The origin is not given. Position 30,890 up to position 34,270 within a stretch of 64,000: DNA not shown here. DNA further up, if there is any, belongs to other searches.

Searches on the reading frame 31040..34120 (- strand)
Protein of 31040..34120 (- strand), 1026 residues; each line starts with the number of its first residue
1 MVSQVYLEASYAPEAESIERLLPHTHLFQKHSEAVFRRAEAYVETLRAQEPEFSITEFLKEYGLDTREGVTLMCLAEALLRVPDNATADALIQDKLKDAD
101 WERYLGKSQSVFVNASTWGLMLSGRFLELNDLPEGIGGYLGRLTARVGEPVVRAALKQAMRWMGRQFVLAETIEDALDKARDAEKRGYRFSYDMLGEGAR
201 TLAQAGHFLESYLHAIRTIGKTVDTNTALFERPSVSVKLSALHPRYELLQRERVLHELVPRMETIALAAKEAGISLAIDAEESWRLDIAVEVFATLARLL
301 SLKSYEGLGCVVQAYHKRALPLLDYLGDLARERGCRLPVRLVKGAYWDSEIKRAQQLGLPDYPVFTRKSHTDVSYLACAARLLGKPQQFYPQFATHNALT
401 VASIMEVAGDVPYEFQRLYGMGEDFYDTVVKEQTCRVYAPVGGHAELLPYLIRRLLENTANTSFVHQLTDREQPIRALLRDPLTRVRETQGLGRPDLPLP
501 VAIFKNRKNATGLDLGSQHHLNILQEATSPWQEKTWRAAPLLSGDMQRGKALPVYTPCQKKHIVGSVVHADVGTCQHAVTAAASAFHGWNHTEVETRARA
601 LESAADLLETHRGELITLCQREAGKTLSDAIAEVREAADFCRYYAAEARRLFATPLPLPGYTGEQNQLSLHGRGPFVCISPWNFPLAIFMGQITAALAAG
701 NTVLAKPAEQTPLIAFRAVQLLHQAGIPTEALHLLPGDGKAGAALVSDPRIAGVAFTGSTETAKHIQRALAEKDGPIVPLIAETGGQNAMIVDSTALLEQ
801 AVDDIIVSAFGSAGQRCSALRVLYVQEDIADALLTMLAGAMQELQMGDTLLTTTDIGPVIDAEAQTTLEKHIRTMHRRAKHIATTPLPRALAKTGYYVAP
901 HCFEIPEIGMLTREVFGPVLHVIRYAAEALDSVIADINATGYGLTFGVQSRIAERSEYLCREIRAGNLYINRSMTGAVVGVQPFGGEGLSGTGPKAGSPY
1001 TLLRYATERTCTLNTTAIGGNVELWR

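Call 68: search_protein_families(library=pfam, proteins=[window:31040-34120:-], max_evalue=0.00001)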
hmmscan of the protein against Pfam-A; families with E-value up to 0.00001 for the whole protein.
window:31040-34120:- (1026 aa): 3 families
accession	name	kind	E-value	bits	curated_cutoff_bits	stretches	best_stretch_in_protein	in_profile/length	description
PF00171.27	Aldedh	-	2.8e-117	392.5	23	1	550-1008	7-458/461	Aldehyde dehydrogenase family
PF01619.24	Pro_dh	-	6.5e-96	321.6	27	1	177-467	2-278/278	Proline dehydrogenase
PF14850.11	Pro_dh-DNA_bdg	-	1.2e-42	145.4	27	1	55-167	2-112/112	DNA-binding domain of Proline dehydrogenase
